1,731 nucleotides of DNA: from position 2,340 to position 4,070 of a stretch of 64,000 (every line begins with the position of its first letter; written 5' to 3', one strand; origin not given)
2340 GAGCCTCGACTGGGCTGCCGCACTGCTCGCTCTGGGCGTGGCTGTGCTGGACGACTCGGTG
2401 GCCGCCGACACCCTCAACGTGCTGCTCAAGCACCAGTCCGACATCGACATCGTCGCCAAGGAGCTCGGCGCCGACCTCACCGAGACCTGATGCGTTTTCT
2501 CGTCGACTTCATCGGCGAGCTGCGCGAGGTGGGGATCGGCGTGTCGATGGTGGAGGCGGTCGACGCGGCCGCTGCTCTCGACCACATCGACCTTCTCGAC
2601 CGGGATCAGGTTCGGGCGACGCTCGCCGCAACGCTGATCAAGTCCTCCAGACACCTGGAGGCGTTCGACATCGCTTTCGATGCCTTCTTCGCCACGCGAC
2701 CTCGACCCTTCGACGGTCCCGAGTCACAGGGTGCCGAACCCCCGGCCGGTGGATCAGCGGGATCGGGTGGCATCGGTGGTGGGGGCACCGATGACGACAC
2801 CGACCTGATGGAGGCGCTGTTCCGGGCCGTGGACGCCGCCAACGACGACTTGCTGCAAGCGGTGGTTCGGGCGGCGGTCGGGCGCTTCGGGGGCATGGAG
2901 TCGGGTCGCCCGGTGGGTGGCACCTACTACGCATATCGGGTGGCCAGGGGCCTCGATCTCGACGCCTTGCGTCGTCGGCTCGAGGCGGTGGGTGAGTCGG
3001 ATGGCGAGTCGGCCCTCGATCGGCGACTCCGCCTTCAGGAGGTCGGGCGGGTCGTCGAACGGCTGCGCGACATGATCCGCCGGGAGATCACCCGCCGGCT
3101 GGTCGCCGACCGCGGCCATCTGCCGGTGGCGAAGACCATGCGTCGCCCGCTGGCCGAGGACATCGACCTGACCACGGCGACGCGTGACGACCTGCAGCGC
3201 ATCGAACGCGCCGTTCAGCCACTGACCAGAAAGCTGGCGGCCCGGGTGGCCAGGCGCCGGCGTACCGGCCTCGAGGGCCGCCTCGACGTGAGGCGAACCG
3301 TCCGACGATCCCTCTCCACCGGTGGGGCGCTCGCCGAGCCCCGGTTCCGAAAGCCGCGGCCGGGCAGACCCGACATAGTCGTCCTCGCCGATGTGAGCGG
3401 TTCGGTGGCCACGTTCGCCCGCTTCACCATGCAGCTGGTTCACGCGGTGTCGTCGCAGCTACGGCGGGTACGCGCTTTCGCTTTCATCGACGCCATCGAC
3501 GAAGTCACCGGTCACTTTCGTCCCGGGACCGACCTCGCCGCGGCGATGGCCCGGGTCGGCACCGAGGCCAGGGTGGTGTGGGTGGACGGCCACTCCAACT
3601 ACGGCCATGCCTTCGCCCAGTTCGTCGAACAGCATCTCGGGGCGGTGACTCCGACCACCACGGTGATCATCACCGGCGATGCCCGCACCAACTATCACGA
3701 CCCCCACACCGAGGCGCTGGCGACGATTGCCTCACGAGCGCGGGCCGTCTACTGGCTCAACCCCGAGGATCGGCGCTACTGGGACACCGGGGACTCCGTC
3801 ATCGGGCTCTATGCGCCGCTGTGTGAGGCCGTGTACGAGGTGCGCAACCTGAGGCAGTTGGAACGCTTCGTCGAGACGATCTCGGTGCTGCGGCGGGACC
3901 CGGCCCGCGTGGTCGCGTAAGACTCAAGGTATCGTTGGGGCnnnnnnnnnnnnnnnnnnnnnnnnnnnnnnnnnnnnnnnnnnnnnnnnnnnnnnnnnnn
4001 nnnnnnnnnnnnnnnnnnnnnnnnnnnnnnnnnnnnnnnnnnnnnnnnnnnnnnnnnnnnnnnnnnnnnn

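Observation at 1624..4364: MoxR AAA+ / VWA pair plus orphan receiver inserted between obg and nadD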

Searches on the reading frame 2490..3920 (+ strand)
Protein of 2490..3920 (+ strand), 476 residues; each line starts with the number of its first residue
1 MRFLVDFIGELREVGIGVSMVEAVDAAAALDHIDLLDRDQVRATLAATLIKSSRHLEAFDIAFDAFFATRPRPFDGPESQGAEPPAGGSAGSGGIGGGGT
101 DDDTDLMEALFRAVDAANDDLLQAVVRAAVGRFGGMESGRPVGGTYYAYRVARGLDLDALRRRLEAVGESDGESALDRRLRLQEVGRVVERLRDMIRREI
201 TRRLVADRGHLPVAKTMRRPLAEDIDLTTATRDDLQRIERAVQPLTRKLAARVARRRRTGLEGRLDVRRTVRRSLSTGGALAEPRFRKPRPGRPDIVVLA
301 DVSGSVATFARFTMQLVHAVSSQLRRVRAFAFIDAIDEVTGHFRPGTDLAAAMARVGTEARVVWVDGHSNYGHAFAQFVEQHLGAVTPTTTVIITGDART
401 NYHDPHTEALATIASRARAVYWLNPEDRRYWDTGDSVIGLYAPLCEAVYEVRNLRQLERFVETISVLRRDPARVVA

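Call 3: search_protein_families(library=pfam, proteins=[window:2490-3920:+], max_evalue=0.01)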
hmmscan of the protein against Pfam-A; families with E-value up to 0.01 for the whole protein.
window:2490-3920:+ (476 aa): 1 family
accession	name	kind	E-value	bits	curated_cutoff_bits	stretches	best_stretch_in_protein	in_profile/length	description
PF05762.20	VWA_CoxE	-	5e-47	160.6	26.4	1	240-458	3-220/222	VWA domain containing CoxE-like protein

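Call 4: search_protein_families(library=ncbifam, proteins=[window:2490-3920:+], max_evalue=0.01)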
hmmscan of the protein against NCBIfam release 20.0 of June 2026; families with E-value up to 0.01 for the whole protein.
window:2490-3920:+ (476 aa): 1 family
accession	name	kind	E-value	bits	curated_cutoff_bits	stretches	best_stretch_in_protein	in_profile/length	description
NF047783.1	VWA_dom_MadC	equivalog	1e-46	159.8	600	2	228-457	259-486/498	MadC family VWA domain-containing protein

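Call 6: search_protein_families(library=padloc, proteins=[window:2490-3920:+], max_evalue=0.01)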
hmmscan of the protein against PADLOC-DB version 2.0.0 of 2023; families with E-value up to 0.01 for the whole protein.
window:2490-3920:+ (476 aa): 0 families

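Call 9: find_homologous_proteins(query=window:2490-3920:+, max_evalue=1e-10)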
Query window:2490-3920:+ (476 aa): 7149 proteins with E <= 1e-10 among 8000 candidates; the best 120 are listed.
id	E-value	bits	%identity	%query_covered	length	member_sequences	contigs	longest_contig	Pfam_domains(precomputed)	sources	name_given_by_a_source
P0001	7.7e-284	959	94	100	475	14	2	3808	PF05762.21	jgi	jgi:hypothetical protein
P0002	1.0e-282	956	92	100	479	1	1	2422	PF05762.21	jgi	jgi:uncharacterized protein with von Willebrand factor type A (vWA) domain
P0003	1.7e-268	909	89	99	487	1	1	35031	PF05762.21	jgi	jgi:uncharacterized protein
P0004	1.5e-253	860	83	100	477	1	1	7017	PF05762.21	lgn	-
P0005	3.8e-197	674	66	98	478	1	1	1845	PF05762.21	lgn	-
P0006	6.2e-197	673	68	98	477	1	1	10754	PF05762.21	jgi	jgi:uncharacterized protein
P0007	3.0e-195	667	72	73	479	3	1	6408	PF05762.21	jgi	jgi:uncharacterized protein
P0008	9.3e-195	666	66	98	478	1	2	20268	PF05762.21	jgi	jgi:uncharacterized protein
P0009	1.5e-187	642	66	98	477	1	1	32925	PF05762.21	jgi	jgi:uncharacterized protein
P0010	7.6e-184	630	63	98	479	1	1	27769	PF05762.21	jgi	jgi:uncharacterized protein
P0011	6.7e-181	620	63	97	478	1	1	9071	PF05762.21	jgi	jgi:uncharacterized protein with von Willebrand factor type A (vWA) domain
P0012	2.6e-179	615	62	99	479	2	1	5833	PF05762.21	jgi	jgi:uncharacterized protein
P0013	4.5e-179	614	62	99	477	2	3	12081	PF05762.21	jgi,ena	-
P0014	2.6e-178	612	62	97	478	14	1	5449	PF05762.21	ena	-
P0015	1.8e-177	609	62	97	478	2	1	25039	PF05762.21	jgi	-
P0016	4.3e-177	608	62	99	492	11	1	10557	PF05762.21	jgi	-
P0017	8.8e-177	607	60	99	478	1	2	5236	PF05762.21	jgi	jgi:uncharacterized protein with von Willebrand factor type A (vWA) domain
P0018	1.0e-176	606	61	99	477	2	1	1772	PF05762.21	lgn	-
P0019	2.6e-176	605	62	99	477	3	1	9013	PF05762.21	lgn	-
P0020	8.4e-175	600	62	100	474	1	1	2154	PF05762.21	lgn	-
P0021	1.5e-174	599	61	99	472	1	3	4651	PF05762.21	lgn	-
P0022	4.7e-174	598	62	99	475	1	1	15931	PF05762.21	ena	-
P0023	4.9e-174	598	61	98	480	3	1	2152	PF05762.21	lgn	-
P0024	6.4e-174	597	60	99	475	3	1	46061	PF05762.21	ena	-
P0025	1.3e-173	596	61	100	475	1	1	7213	PF05762.21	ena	-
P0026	9.4e-173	593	60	100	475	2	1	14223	PF05762.21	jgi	jgi:hypothetical protein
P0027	1.6e-172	593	60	99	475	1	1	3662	PF05762.21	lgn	-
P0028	2.8e-172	592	61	98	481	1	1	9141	PF05762.21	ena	-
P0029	7.6e-172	590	60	100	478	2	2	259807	PF05762.21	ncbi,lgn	-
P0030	9.0e-171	587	59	99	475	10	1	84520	PF05762.21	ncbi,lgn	ncbi:MAG: VWA domain-containing protein [Acidimicrobiia bacterium]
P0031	1.2e-170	586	59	99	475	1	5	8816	PF05762.21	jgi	jgi:hypothetical protein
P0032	2.6e-170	585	60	99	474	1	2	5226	PF05762.21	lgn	-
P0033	3.1e-170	585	60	99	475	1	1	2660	PF05762.21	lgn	-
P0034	3.6e-170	585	59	100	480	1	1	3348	PF05762.21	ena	-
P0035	3.9e-170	585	60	98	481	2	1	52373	PF05762.21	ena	-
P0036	3.2e-169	582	59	97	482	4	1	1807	PF05762.21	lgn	-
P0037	3.7e-169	581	60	99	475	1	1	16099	PF05762.21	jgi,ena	-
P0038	4.0e-169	581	60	100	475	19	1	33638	PF05762.21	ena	-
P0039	1.7e-168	579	59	99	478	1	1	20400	PF05762.21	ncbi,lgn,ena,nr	ncbi:MAG: VWA domain-containing protein [Acidimicrobiia bacterium]|nr:VWA domain-containing protein 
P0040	2.6e-168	579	59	98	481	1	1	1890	PF05762.21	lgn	-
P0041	4.0e-168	578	59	97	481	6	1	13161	PF05762.21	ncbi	-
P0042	6.2e-168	577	60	99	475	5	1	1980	PF05762.21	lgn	-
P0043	9.3e-168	577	59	97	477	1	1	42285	PF05762.21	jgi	jgi:uncharacterized protein with von Willebrand factor type A (vWA) domain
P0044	9.5e-168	577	59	99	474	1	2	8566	PF05762.21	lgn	-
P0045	1.7e-167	576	56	99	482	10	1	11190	PF05762.21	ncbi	-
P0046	2.3e-167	576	56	100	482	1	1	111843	PF05762.21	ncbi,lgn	-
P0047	3.1e-167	575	59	97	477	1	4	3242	PF05762.21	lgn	-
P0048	3.9e-167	575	58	100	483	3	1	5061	PF05762.21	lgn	-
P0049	4.1e-167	575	58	98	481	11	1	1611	PF05762.21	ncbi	-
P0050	4.7e-167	574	58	100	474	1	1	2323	PF05762.21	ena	-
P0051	6.3e-167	574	59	100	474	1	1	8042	PF05762.21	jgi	jgi:uncharacterized protein with von Willebrand factor type A (vWA) domain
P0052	3.8e-166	572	59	99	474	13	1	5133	PF05762.21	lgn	-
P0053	4.0e-166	571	59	99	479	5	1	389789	PF05762.21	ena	-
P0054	5.5e-166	571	59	99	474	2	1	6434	PF05762.21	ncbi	-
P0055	2.2e-165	569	59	100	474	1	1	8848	PF05762.21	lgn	-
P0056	8.2e-165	567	57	99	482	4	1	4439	PF05762.21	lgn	-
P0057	1.3e-164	566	56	100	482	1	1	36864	PF05762.21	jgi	jgi:uncharacterized protein with von Willebrand factor type A (vWA) domain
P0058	2.5e-164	565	58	97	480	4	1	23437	PF05762.21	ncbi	-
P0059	2.8e-164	565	61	98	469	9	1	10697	PF05762.21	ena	-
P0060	3.4e-164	565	58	96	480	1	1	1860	PF05762.21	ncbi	-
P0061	4.1e-164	565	57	97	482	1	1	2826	PF05762.21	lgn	-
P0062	4.1e-164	565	57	100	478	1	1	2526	PF05762.21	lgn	-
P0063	7.5e-164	564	59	99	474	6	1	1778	PF05762.21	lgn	-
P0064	9.3e-164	564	57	97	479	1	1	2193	PF05762.21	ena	-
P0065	9.8e-164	564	56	100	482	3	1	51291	PF05762.21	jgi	jgi:uncharacterized protein with von Willebrand factor type A (vWA) domain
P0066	2.9e-163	562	56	100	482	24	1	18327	PF05762.21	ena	-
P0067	5.5e-163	561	59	97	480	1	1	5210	PF05762.21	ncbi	-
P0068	6.8e-163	561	57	97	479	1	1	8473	PF05762.21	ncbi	-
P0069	8.0e-163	561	55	100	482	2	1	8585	PF05762.21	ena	-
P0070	1.5e-162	560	56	100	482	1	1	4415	PF05762.21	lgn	-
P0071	1.6e-162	560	59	99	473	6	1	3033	PF05762.21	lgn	-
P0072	2.1e-162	559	59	100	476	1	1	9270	PF05762.21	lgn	-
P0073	9.5e-162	557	56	100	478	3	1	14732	PF05762.21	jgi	jgi:uncharacterized protein with von Willebrand factor type A (vWA) domain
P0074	1.2e-161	557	55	100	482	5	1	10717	PF05762.21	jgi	jgi:uncharacterized protein with von Willebrand factor type A (vWA) domain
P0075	1.4e-161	556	59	98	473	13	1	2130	PF05762.21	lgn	-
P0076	1.9e-161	556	55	100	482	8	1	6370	PF05762.21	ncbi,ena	-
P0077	2.3e-161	556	58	99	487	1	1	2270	PF05762.21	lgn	-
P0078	4.2e-161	555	53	100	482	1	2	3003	PF05762.21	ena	-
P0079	5.8e-161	554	58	99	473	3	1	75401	PF05762.21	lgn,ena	-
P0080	7.4e-161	554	57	96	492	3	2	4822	PF05762.21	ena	-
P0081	9.8e-161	554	57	100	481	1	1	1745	PF05762.21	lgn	-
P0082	7.1e-160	551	57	98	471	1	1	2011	PF05762.21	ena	-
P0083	8.4e-160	551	59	96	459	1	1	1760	PF05762.21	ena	-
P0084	8.7e-160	551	56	100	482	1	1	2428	PF05762.21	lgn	-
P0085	9.9e-160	550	58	99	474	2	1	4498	PF05762.21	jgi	jgi:uncharacterized protein with von Willebrand factor type A (vWA) domain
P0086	1.3e-159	550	57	97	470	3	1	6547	PF05762.21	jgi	-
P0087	1.5e-159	550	59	97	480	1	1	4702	PF05762.21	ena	-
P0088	1.5e-159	550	58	96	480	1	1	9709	PF05762.21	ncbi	-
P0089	1.6e-159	550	59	95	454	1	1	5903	PF05762.21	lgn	-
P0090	2.1e-159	549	56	100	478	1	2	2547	PF05762.21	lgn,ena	-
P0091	3.0e-159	549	56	100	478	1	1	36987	PF05762.21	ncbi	-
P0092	3.0e-159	549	56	100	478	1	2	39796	PF05762.21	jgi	jgi:uncharacterized protein with von Willebrand factor type A (vWA) domain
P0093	3.1e-159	549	56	100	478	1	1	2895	PF05762.21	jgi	jgi:uncharacterized protein with von Willebrand factor type A (vWA) domain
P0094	4.2e-159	548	55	99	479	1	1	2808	PF05762.21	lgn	-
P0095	4.2e-159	548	55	99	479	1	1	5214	PF05762.21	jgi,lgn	jgi:uncharacterized protein with von Willebrand factor type A (vWA) domain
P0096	2.6e-158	546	57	98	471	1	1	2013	PF05762.21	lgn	-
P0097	4.2e-158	545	54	100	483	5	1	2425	PF05762.21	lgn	-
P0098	1.5e-157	543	57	98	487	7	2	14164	PF05762.21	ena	-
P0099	8.2e-157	541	56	99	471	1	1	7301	PF05762.21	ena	-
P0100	1.5e-156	540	55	98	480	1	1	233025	PF05762.21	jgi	jgi:uncharacterized protein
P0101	2.0e-156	539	56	98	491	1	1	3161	PF05762.21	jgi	jgi:uncharacterized protein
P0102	2.1e-156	539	55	99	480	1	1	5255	PF05762.21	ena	-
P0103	2.6e-156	539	56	99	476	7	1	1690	PF05762.21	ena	-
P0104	5.1e-156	538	57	99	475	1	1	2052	PF05762.21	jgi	jgi:uncharacterized protein with von Willebrand factor type A (vWA) domain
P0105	7.8e-156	538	55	98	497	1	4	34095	PF05762.21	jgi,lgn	jgi:hypothetical protein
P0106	1.1e-155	537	55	97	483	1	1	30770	PF05762.21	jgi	jgi:uncharacterized protein with von Willebrand factor type A (vWA) domain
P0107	1.5e-155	537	54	99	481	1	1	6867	PF05762.21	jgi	jgi:uncharacterized protein with von Willebrand factor type A (vWA) domain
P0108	5.0e-155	535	55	99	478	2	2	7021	PF05762.21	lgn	-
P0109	5.1e-155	535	56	99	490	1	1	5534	PF05762.21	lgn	-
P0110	6.0e-155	535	57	99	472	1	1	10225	PF05762.21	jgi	jgi:uncharacterized protein with von Willebrand factor type A (vWA) domain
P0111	1.0e-154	534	55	98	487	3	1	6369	PF05762.21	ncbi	-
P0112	1.0e-154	534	54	99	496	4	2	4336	PF05762.21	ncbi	-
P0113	1.8e-154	533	54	99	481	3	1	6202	PF05762.21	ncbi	-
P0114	1.8e-154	533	55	99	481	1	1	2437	PF05762.21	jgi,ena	jgi:hypothetical protein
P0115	2.6e-154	533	53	98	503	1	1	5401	PF05762.21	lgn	-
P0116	2.8e-154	532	55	97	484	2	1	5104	PF05762.21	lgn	-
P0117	7.3e-154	531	55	98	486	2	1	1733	PF05762.21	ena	-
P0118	9.6e-154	531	59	95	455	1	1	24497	PF05762.21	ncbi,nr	ncbi:MAG: VWA domain-containing protein [Acidimicrobiia bacterium]|nr:VWA domain-containing protein 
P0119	1.2e-153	530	56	97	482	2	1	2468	PF05762.21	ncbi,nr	ncbi:MAG: VWA domain-containing protein, partial [Acidimicrobiia bacterium]|nr:VWA domain-containing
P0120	1.2e-153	530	55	98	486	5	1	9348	PF05762.21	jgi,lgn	jgi:uncharacterized protein with von Willebrand factor type A (vWA) domain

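Call 11: find_related_loci(query=A1, collection=genome_contigs, flank=8000)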
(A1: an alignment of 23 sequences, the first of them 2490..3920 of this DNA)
Query A1 (476 aa) in genome_contigs; peptide patterns used: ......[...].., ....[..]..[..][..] (x = any residue, [..] = any of these).
600 stretches matched a pattern (row limit reached: there are more); 600 encode a relative of the query (tblastn E <= 1e-3); the best 80 are kept; 80 distinct loci.
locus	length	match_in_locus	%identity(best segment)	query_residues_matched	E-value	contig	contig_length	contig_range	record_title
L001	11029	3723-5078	54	7-471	1e-153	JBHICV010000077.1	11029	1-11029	MAG: Acidimicrobiia bacterium isolate Bea_3_bin.44 NODE_1351_length_11029_cov_6.663751, whole genome shotgun sequence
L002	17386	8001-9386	60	3-466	4e-153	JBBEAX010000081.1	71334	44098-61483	MAG: Acidimicrobiia bacterium isolate LejiaF_67_42 Lejia_F_602_length_71334_cov_25, whole genome shotgun sequence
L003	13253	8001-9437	55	3-476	5e-153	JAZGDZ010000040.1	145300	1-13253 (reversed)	MAG: Acidimicrobiia bacterium isolate SCS3bin.8 SCS3bin.8_40, whole genome shotgun sequence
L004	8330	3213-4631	59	4-476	6e-152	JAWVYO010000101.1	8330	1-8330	MAG: Acidimicrobiia bacterium isolate HN14.bin.5 k141_1534582_length_8330_cov_11.9704, whole genome shotgun sequence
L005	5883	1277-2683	61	3-473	5e-151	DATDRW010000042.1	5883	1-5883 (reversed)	MAG TPA_asm: Acidimicrobiia bacterium isolate SMAG_U7987 k141_343216, whole genome shotgun sequence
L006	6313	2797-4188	53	4-466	2e-148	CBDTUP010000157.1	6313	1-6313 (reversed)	MAG TPA_asm: uncultured bacterium isolate ERR2431953_concoct_193 genome assembly, contig: ERZ23880187.15714, whole genom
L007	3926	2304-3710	55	4-476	3e-151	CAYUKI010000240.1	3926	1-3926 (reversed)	MAG TPA_asm: uncultured Acidimicrobiia bacterium isolate binchicken_co292_92 genome assembly, contig: NODE_9991_length_3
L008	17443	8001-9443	51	4-465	5e-144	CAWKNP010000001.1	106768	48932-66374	MAG: uncultured Actinomycetota bacterium isolate MFD04580.bin.1.34 genome assembly, contig: contig_12880, whole genome s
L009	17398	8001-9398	50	7-464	3e-144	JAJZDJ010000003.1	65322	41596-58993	MAG: Actinomycetes bacterium isolate JA4.bin62 NODE_419_length_65322_cov_6.887154, whole genome shotgun sequence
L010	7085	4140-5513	54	7-465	8e-144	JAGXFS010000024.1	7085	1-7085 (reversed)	MAG: Acidimicrobiia bacterium isolate LH_M20 k141_167028, whole genome shotgun sequence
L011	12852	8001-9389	53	4-473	8e-144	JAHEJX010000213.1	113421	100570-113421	MAG: Actinomycetes bacterium isolate Ww568 NODE_143_length_113421_cov_4.232418, whole genome shotgun sequence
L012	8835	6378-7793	53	1-468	2e-143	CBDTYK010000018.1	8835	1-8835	MAG TPA_asm: uncultured bacterium isolate ERR2431959_concoct_71 genome assembly, contig: ERZ23878264.2825, whole genome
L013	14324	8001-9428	47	1-464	4e-143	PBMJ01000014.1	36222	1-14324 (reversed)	MAG: Acidimicrobiaceae bacterium isolate SP215 65851, whole genome shotgun sequence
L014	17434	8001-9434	48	1-465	4e-142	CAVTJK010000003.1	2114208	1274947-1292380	MAG: uncultured Microthrixaceae bacterium isolate MFD05841.bin.2.117 genome assembly, contig: contig_15192, whole genome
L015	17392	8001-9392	54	3-466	3e-142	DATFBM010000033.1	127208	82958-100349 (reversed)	MAG TPA_asm: Acidimicrobiia bacterium isolate SMAG_U8528 k141_2119904, whole genome shotgun sequence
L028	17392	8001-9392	53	3-466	9e-140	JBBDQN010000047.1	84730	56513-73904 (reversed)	MAG: Acidimicrobiia bacterium isolate LejiaC_62_17 Lejia_C_647_length_84730_cov_10, whole genome shotgun sequence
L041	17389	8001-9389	54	3-466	4e-138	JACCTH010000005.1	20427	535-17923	MAG: Acidimicrobiia bacterium isolate MGR_bin69 SD2897-2912_k127_5561207, whole genome shotgun sequence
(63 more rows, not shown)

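Call 14: find_encoding_contigs(protein=P0053, flank=10000, max_places=2)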
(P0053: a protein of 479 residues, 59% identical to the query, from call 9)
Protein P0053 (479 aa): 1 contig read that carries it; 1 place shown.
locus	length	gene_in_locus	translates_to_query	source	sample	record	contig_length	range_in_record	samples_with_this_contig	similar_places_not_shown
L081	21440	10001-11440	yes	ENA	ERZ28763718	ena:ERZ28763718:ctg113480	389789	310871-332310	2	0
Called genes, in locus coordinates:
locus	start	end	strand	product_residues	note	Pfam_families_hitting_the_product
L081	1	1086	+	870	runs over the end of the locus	PF13424:TPR_12 (faint), PF12770:CHAT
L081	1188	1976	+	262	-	-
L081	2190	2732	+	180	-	PF00265:TK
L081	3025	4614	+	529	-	PF10150:RNase_E_G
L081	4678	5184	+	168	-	PF00829:Ribosomal_L21p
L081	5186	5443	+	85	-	PF01016:Ribosomal_L27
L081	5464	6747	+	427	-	PF01018:GTP1_OBG, PF01926:MMR_HSR1, PF02421:FeoB_N, PF09269:DUF1967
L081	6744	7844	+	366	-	PF00696:AA_kinase, PF01472:PUA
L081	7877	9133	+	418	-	PF00171:Aldedh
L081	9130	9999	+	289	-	PF13191:AAA_16, PF07724:AAA_2 (weak), PF13401:AAA_22 (weak), PF00004:AAA, PF07726:AAA_3 (faint), PF07728:AAA_5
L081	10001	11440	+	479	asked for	PF05762:VWA_CoxE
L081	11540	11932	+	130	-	PF00072:Response_reg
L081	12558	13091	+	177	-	PF01467:CTP_transf_like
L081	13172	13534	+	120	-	PF02410:RsfS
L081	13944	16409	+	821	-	PF00133:tRNA-synt_1, PF09334:tRNA-synt_1g, PF13603:tRNA-synt_1_2, PF00133:tRNA-synt_1, PF09334:tRNA-synt_1g (weak), PF08264:Anticodon_1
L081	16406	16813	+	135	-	-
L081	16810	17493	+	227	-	PF02517:Rce1-like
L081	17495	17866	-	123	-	-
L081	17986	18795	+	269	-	PF00872:Transposase_mut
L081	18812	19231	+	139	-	PF00872:Transposase_mut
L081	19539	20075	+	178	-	PF10531:SLBB, PF06514:PsbU (weak), PF12836:HHH_3, PF00633:HHH (weak), PF14520:HHH_5 (faint)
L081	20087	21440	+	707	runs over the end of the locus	PF03772:Competence, PF00753:Lactamase_B, PF12706:Lactamase_B_2 (weak)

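Call 17: search_solved_structures(query=A1, max_evalue=0.01)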
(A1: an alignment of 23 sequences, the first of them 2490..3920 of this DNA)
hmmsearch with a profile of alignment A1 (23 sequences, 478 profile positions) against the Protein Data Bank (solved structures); distinct sequences matched with E-value up to 0.01: 0.

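Call 49: predict_structure(alignment_id=A1)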
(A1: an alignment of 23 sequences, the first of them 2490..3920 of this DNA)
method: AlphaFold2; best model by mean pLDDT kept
length: 476 residues; sequences in the alignment: 23
mean_pLDDT: 71.6   pTM: 0.49
mean pLDDT of the five models: 71.6, 69.1, 68.5, 66.1, 65.5
residues with pLDDT >= 90: 21; 70-90: 287; 50-70: 112; < 50: 56
segments of 3 or more residues with pLDDT < 50: 69-101, 139-141, 217-219, 287-291, 469-476
pLDDT, mean of each block of 10 residues (from residue 1): 78 73 75 79 83 77 72 31 29 28 73 84 86 63 62 79 81 80 84 84 73 52 75 77 80 68 59 71 52 73 72 77 74 65 60 65 67 88 87 82 79 91 81 74 89 87 66 39
secondary structure, 60 per line:
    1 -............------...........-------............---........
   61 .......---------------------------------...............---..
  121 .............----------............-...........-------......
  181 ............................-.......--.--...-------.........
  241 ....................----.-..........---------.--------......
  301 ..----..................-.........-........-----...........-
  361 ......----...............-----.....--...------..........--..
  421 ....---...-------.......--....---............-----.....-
elements in order: H2-13 H20-30 H38-49 H53-67 H101-115 H119-133 H144-155 H157-167 H175-208 H210-216 H232-260 H267-276 E295-302 H307-324 E326-334 H336-343 H349-359 E361-366 H371-385 E391-395 H407-416 E419-424 H438-444 E447-450 H454-465 H471-475

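Call 50: find_encoding_contigs(protein=P0003, flank=10000, max_places=2)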
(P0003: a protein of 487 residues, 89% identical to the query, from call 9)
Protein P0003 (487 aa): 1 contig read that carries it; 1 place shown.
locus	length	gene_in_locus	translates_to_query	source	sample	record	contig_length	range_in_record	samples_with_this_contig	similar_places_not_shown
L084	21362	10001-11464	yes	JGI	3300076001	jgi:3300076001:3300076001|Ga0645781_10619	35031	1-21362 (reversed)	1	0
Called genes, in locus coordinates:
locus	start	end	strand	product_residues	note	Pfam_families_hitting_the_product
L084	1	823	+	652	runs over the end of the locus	PF03717:PBP_dimer, PF00905:Transpeptidase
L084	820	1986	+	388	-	PF01098:FTSW_RODA_SPOVE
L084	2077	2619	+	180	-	PF00265:TK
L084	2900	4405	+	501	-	PF10150:RNase_E_G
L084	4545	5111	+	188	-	PF00829:Ribosomal_L21p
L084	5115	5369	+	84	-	PF01016:Ribosomal_L27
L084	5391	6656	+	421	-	PF01018:GTP1_OBG, PF02421:FeoB_N, PF01926:MMR_HSR1, PF09269:DUF1967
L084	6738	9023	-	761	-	-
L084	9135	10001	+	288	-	PF13191:AAA_16, PF07724:AAA_2 (faint), PF13401:AAA_22 (weak), PF00004:AAA, PF07726:AAA_3 (faint), PF07728:AAA_5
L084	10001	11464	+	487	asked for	PF05762:VWA_CoxE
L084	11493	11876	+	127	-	PF00072:Response_reg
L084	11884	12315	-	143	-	PF01551:Peptidase_M23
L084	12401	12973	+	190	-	PF01467:CTP_transf_like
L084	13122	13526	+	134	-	PF02410:RsfS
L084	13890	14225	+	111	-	-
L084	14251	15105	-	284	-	PF00950:ABC-3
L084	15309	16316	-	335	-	PF01297:ZnuA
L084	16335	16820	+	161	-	PF01475:FUR, PF12840:HTH_20 (weak)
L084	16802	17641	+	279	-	PF00005:ABC_tran, PF02463:SMC_N (weak), PF13555:AAA_29 (weak), PF13304:AAA_21 (weak)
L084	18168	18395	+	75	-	-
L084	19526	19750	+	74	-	-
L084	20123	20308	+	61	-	-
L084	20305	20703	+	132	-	-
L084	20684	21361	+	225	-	PF02517:Rce1-like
